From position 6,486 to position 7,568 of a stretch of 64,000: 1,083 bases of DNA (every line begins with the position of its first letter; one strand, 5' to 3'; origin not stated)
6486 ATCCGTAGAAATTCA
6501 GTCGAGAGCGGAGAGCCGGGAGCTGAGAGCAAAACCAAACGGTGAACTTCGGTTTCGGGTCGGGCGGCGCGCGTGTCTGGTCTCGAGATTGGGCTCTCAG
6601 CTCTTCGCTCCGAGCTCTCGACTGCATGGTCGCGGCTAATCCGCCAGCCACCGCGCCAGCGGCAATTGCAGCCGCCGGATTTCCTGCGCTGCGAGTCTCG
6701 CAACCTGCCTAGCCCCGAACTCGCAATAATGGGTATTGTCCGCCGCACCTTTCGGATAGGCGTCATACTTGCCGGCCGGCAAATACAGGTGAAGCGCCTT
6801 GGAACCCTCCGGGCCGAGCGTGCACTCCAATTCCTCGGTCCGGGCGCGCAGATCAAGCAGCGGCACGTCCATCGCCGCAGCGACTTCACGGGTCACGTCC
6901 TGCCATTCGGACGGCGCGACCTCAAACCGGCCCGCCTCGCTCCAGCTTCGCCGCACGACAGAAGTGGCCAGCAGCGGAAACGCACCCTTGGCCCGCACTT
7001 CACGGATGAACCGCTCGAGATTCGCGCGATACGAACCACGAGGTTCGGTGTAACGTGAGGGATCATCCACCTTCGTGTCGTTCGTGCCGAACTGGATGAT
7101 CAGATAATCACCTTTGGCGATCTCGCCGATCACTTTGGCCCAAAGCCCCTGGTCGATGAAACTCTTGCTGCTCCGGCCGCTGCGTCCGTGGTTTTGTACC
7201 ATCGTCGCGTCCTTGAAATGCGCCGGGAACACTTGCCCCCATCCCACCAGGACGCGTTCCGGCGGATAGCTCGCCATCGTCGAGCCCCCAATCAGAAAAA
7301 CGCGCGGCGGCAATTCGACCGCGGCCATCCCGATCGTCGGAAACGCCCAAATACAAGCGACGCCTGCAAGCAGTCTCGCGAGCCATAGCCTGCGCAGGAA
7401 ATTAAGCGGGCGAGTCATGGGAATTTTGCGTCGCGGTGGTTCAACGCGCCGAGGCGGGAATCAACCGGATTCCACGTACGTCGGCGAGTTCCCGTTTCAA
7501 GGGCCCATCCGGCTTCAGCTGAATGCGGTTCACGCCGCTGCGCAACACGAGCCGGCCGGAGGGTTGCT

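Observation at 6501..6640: Second dispersed repeat (R1, ~50 bp) forms a long imperfect hairpin between the CE12-like esterase stop and the Ig-like protein gene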

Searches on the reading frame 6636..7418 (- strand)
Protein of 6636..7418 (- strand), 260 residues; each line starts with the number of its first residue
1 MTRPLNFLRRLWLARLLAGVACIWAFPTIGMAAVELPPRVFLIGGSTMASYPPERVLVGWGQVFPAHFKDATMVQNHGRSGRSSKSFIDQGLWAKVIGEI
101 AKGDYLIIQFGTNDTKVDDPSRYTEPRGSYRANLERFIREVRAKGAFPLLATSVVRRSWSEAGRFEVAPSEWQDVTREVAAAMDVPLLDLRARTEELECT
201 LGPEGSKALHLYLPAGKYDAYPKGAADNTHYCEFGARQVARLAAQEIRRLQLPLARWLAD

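Call 10: search_protein_families(library=pfam, proteins=[window:6636-7418:-])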
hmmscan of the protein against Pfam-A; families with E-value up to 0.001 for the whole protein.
window:6636-7418:- (260 aa): 2 families
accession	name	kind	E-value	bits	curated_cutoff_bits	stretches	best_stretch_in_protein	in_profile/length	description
PF13472.12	Lipase_GDSL_2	-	3.9e-14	54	32.9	1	43-193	2-152/178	GDSL-like Lipase/Acylhydrolase family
PF00657.28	Lipase_GDSL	-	9.5e-09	36.1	23.6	1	40-241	1-206/208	GDSL-like Lipase/Acylhydrolase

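Call 18: find_encoding_contigs(protein=window:6636-7418:-, flank=10000, max_places=10)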
Protein window:6636-7418:- (260 aa): 11 contigs read that carry it; 9 places shown.
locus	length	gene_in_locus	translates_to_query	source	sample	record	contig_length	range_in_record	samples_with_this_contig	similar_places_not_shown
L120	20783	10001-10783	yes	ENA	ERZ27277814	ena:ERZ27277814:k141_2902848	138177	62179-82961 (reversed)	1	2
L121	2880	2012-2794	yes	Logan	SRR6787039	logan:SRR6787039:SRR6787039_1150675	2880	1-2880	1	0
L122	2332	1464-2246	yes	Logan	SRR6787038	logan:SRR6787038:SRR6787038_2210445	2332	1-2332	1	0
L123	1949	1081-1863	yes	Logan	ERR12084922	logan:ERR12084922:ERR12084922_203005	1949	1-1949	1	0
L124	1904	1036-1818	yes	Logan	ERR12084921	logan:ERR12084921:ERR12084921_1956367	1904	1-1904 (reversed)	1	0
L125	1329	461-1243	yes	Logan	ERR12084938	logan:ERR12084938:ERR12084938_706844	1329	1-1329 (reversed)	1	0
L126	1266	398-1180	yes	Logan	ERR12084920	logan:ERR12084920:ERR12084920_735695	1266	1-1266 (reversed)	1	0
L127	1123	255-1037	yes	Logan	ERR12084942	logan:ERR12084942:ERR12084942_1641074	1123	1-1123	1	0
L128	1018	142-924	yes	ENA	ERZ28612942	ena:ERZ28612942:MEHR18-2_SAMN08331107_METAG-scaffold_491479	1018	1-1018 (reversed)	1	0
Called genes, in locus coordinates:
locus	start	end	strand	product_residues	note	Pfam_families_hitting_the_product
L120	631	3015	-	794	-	PF01326:PPDK_N, PF27448:Rph_4th (weak), PF00391:PEP-utilizers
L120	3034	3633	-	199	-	PF00440:TetR_N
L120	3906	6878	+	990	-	PF13620:CarboxypepD_reg, PF13715:CarbopepD_reg_2, PF07715:Plug, PF00593:TonB_dep_Rec_b-barrel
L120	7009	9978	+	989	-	PF23500:DUF7133, PF00034:Cytochrom_C, PF13442:Cytochrome_CBB3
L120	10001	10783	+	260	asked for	PF00657:Lipase_GDSL, PF13472:Lipase_GDSL_2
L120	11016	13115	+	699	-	PF07679:I-set (weak), PF13895:Ig_2 (faint), PF13927:Ig_3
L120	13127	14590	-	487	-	PF00884:Sulfatase, PF01663:Phosphodiest (faint), PF16347:SGSH_C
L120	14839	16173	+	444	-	PF04230:PS_pyruv_trans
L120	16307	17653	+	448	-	PF01408:GFO_IDH_MocA, PF19051:GFO_IDH_MocA_C2, PF22725:GFO_IDH_MocA_C3 (weak)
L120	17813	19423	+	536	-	PF07635:PSCyt1, PF24807:WD40_CDC20-Fz, PF24814:WD40_Prp19, PF25175:Beta-prop_WDR5, PF23381:Beta-prop_IFT122_1st, PF25174:Beta-prop_THOC3, PF23414:Beta-prop_EML_2, PF23381:Beta-prop_IFT122_1st, +20 more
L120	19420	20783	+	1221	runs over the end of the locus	PF07583:PSCyt2, PF07587:PSD1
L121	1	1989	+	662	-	?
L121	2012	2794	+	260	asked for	PF00657:Lipase_GDSL, PF13472:Lipase_GDSL_2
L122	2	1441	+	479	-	?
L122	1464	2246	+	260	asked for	PF00657:Lipase_GDSL, PF13472:Lipase_GDSL_2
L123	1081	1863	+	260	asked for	PF00657:Lipase_GDSL, PF13472:Lipase_GDSL_2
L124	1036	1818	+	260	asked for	PF00657:Lipase_GDSL, PF13472:Lipase_GDSL_2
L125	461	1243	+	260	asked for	PF00657:Lipase_GDSL, PF13472:Lipase_GDSL_2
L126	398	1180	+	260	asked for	PF00657:Lipase_GDSL, PF13472:Lipase_GDSL_2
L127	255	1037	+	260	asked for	PF00657:Lipase_GDSL, PF13472:Lipase_GDSL_2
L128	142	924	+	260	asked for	PF00657:Lipase_GDSL, PF13472:Lipase_GDSL_2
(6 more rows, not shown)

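Call 29: find_homologous_proteins(query=window:6636-7418:-, max_evalue=1e-30)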
Query window:6636-7418:- (260 aa): 329 proteins with E <= 1e-30 among 2259 candidates; the best 120 are listed.
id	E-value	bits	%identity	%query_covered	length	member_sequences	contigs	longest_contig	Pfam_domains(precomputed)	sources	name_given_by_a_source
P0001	2.8e-173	592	100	100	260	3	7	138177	PF13472.13,PF00657.29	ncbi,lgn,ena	-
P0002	1.8e-136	472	90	89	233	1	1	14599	PF13472.13,PF00657.29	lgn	-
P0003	1.0e-117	410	72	99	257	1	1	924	PF13472.13,PF00657.29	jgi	-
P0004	2.7e-109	383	73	85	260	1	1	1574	PF13472.13,PF00657.29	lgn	-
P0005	3.0e-109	383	77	86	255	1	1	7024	PF13472.13,PF00657.29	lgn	-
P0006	2.4e-107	376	70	91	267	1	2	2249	PF13472.13,PF00657.29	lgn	-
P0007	5.6e-106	372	71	89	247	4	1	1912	PF13472.13,PF00657.29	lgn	-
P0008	5.7e-106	372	71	90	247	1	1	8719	PF13472.13,PF00657.29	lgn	-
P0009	3.8e-104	366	67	97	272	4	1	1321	PF13472.13,PF00657.29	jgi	jgi:lysophospholipase L1-like esterase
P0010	1.8e-103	364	67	97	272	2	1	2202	PF13472.13,PF00657.29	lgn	-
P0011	1.6e-101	357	65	96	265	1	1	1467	PF13472.13,PF00657.29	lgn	-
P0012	1.8e-100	354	65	97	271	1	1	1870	PF13472.13,PF00657.29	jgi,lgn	jgi:lysophospholipase L1-like esterase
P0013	3.1e-99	350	69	88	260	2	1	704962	PF13472.13,PF00657.29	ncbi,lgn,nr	ncbi:MAG: rhamnogalacturonan acetylesterase [Verrucomicrobia bacterium]|nr:rhamnogalacturonan acetyl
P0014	8.5e-99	348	64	97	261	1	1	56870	PF13472.13,PF00657.29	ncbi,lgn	-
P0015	2.1e-97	344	64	94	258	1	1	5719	PF13472.13,PF00657.29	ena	-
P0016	1.3e-96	341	68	86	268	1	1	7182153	PF13472.13,PF00657.29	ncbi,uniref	ncbi:rhamnogalacturonan acetylesterase [Horticoccus sp. 23ND18S-11]|uniref:rhamnogalacturonan acetyl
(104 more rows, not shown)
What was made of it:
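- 6636..7418 (-): GDSL/CE12-type esterase gene upstream of the element. Its homologues are named rhamnogalacturonan acetylesterase. calls 10, 29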

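Call 30: find_encoding_contigs(protein=P0002, flank=5000, max_places=2)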
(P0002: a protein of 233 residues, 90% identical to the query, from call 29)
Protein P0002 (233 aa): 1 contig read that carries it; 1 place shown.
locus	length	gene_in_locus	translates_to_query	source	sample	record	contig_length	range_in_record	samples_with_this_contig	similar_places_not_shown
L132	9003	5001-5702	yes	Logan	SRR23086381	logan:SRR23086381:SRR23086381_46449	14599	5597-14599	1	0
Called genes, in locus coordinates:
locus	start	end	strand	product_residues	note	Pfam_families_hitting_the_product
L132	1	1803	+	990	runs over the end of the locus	PF13620:CarboxypepD_reg, PF13715:CarbopepD_reg_2, PF07715:Plug, PF00593:TonB_dep_Rec_b-barrel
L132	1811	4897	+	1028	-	PF23500:DUF7133, PF00034:Cytochrom_C, PF13442:Cytochrome_CBB3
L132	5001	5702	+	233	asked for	PF00657:Lipase_GDSL, PF13472:Lipase_GDSL_2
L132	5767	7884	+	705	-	PF13895:Ig_2 (faint), PF13927:Ig_3, PF07679:I-set (weak)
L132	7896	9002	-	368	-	?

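Call 31: find_encoding_contigs(protein=P0013, flank=10000, max_places=2)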
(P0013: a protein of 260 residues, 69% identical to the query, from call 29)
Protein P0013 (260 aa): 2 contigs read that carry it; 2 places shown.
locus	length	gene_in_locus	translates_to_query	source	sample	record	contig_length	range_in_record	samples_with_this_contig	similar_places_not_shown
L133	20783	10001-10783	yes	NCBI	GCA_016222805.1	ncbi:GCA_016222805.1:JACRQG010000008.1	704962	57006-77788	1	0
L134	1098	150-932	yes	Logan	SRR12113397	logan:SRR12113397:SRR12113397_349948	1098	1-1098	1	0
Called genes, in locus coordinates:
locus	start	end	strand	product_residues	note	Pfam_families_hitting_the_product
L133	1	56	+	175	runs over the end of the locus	PF04542:Sigma70_r2 (weak), PF07638:Sigma70_ECF (weak), PF08281:Sigma70_r4_2, PF04545:Sigma70_r4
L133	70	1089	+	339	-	PF04773:FecR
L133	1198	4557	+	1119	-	PF13620:CarboxypepD_reg, PF13715:CarbopepD_reg_2, PF07715:Plug, PF00593:TonB_dep_Rec_b-barrel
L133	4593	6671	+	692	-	PF05426:Alginate_lyase, PF07940:Hepar_II_III_C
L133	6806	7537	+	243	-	PF00657:Lipase_GDSL (weak), PF13472:Lipase_GDSL_2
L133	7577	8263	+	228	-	PF07947:YhhN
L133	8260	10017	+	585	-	-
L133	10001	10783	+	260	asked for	PF00657:Lipase_GDSL, PF13472:Lipase_GDSL_2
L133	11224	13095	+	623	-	PF07679:I-set (weak), PF13927:Ig_3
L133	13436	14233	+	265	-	PF03009:GDPD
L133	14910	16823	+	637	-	PF02705:K_trans, PF22776:K_trans_C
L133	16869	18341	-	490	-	PF00884:Sulfatase, PF01663:Phosphodiest (faint), PF02995:DUF229 (weak), PF16347:SGSH_C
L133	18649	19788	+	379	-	-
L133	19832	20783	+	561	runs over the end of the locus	PF22842:Pel9A-like_beta_helix (weak), PF13229:Beta_helix (weak)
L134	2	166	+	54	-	?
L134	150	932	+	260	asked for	PF00657:Lipase_GDSL, PF13472:Lipase_GDSL_2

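Call 32: find_encoding_contigs(protein=P0016, flank=10000, max_places=2)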
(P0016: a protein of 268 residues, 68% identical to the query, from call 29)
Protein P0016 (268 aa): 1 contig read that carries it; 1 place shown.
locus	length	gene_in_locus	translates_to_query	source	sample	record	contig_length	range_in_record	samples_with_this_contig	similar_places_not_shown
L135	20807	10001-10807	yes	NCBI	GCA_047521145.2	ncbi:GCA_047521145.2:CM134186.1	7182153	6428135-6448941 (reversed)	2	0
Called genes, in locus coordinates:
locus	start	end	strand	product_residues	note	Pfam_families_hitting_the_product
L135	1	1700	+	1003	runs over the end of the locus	PF07715:Plug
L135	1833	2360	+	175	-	PF04542:Sigma70_r2, PF07638:Sigma70_ECF (faint), PF08281:Sigma70_r4_2, PF04545:Sigma70_r4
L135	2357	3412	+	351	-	PF04773:FecR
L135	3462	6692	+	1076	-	PF13620:CarboxypepD_reg, PF13715:CarbopepD_reg_2, PF07715:Plug, PF00593:TonB_dep_Rec_b-barrel, PF14905:OMP_b-brl_3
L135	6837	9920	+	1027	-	PF23500:DUF7133, PF13646:HEAT_2 (weak), PF00034:Cytochrom_C (weak), PF13442:Cytochrome_CBB3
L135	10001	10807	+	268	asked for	PF00657:Lipase_GDSL, PF13472:Lipase_GDSL_2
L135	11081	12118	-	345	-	PF01408:GFO_IDH_MocA (weak), PF02894:GFO_IDH_MocA_C, PF22725:GFO_IDH_MocA_C3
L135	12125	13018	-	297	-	PF00248:Aldo_ket_red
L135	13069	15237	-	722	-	PF00593:TonB_dep_Rec_b-barrel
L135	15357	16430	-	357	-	PF00392:GntR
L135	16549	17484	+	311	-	PF00701:DHDPS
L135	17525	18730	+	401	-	PF07221:GlcNAc_2-epim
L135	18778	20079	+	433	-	PF00083:Sugar_tr (weak), PF07690:MFS_1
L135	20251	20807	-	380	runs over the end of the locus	PF00356:LacI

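Call 52: find_encoding_contigs(protein=P0005, flank=4000, max_places=2)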
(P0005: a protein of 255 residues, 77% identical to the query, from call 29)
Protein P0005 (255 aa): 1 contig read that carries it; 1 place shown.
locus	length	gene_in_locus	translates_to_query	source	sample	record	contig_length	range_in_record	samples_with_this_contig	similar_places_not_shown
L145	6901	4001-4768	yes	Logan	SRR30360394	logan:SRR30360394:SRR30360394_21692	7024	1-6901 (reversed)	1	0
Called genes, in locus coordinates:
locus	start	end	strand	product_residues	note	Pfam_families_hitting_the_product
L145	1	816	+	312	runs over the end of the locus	?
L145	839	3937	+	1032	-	PF23500:DUF7133, PF13646:HEAT_2 (weak), PF00034:Cytochrom_C (weak), PF13442:Cytochrome_CBB3 (weak)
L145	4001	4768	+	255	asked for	PF00657:Lipase_GDSL, PF13472:Lipase_GDSL_2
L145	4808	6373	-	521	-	PF00884:Sulfatase, PF01663:Phosphodiest (faint), PF02995:DUF229 (weak), PF16347:SGSH_C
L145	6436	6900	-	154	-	?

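Call 53: find_encoding_contigs(protein=P0008, flank=4000, max_places=2)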
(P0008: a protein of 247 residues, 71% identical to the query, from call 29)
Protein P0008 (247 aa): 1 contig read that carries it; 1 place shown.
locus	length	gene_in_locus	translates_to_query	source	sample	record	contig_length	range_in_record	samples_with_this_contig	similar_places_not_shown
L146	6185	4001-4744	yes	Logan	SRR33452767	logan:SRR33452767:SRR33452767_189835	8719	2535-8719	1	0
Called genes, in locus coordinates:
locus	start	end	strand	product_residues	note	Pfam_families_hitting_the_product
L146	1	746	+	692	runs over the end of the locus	PF05426:Alginate_lyase, PF07940:Hepar_II_III_C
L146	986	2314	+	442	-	PF02638:GHL10 (weak)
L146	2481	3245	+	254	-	PF13472:Lipase_GDSL_2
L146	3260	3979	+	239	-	PF07947:YhhN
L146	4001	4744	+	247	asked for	PF00657:Lipase_GDSL, PF13472:Lipase_GDSL_2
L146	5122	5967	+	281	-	PF03009:GDPD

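Call 76: search_protein_families(library=pfam, proteins=[L132:5767-7884:+])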
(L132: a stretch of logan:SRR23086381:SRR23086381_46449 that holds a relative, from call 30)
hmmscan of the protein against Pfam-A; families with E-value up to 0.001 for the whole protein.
L132:5767-7884:+ (705 aa): 3 families
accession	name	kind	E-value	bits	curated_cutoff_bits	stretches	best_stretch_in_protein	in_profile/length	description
PF13927.12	Ig_3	-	1.4e-15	58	30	2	68-134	2-78/78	Immunoglobulin domain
PF07679.22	I-set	-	1.7e-11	44.5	23.7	1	68-145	1-88/90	Immunoglobulin I-set domain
PF13895.12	Ig_2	-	3e-06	27.8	27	0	68-147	2-78/79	Immunoglobulin domain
